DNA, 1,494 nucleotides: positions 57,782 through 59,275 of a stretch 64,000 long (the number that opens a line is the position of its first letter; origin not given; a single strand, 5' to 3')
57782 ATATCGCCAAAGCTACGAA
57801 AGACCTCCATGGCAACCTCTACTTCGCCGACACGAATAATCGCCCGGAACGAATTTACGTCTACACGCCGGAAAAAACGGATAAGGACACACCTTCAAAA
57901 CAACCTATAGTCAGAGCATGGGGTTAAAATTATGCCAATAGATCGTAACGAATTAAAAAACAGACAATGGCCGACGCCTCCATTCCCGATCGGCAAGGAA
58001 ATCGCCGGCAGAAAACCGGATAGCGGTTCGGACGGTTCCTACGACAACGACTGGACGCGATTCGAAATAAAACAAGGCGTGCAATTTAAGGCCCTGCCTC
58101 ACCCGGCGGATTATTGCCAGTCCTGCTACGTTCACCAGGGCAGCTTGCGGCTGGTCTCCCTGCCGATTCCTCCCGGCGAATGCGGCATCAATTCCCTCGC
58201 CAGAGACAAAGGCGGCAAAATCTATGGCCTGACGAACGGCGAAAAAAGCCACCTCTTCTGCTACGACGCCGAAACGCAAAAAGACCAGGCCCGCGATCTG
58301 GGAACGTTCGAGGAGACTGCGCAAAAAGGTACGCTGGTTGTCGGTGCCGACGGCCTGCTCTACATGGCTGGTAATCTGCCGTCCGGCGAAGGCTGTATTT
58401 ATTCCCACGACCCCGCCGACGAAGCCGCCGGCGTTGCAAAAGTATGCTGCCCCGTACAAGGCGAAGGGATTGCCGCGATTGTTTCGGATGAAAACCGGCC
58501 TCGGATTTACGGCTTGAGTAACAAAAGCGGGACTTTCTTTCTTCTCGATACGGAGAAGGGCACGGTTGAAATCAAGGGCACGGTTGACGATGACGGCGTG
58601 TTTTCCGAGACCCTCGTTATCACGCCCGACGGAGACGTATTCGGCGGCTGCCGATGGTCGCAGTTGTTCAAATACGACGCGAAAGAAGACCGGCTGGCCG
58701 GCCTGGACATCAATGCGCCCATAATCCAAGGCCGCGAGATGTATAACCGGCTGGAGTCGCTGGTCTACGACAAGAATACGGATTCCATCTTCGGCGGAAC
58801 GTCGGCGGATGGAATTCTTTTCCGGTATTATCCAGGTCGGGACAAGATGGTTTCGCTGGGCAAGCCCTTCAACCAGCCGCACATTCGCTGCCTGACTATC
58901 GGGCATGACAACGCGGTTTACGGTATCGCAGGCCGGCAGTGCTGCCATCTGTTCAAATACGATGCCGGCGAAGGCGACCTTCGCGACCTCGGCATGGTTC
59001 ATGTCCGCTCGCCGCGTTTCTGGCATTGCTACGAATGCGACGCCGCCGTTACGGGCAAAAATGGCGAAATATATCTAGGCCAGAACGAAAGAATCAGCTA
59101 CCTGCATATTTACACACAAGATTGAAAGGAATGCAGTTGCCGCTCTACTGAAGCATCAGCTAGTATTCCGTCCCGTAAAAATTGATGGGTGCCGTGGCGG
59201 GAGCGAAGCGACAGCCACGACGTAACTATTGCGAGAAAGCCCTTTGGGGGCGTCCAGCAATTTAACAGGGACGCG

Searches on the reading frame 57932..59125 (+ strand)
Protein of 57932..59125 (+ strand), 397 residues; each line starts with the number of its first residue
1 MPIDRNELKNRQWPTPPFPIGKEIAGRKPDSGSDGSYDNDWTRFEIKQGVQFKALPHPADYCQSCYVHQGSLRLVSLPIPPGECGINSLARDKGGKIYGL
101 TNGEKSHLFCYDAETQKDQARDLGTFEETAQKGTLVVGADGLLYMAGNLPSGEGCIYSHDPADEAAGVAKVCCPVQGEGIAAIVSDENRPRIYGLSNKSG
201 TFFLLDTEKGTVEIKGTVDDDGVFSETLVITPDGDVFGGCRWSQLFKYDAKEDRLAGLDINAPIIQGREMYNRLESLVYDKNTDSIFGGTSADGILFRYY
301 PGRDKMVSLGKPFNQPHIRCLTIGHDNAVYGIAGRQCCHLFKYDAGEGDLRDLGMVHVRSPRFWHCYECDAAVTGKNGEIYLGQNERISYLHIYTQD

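Call 13: search_protein_families(library=pfam, proteins=[window:57932-59125:+], max_evalue=0.001)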
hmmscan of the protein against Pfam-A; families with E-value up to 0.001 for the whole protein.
window:57932-59125:+ (397 aa): 0 families

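Call 69: search_protein_families(library=pfam, proteins=[window:57932-59125:+], max_evalue=1)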
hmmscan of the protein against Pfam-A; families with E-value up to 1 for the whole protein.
window:57932-59125:+ (397 aa): 2 families
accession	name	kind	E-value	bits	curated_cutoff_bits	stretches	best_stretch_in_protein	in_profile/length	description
PF23754.1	Beta-prop_IP5PC_F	-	0.027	13.8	27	1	215-259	279-325/392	IP5P C-F beta-propeller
PF22623.2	zf-CCCH_9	-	0.038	14.3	27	1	144-164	7-27/38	KIAA1064-like, CCCH zinc finger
